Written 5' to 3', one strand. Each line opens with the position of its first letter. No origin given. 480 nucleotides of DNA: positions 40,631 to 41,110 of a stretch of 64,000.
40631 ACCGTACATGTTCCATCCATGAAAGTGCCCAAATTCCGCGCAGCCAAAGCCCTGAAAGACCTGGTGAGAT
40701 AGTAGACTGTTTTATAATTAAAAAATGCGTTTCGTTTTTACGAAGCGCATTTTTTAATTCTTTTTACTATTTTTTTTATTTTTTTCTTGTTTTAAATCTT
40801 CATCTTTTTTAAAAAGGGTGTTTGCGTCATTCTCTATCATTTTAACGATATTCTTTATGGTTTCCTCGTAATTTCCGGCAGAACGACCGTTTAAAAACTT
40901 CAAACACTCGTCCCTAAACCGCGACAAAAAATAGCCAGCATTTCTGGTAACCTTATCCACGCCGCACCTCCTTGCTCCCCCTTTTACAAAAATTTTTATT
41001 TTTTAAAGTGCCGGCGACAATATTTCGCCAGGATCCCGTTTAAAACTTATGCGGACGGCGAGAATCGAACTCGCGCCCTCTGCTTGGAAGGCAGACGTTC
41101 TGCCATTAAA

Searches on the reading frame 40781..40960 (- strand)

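Call 57: search_protein_families(library=pfam, proteins=[window:40781-40960:-], max_evalue=0.1)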
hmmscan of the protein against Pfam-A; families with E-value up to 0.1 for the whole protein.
seq(60 aa): 2 families
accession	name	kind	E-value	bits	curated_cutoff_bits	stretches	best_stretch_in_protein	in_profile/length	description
PF16712.10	SCAB_CC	-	0.0031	17.8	25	1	14-60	12-57/168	Coiled-coil regions of plant-specific actin-binding protein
PF07765.17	KIP1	-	0.064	13.8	33.9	1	30-58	22-50/74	KIP1-like protein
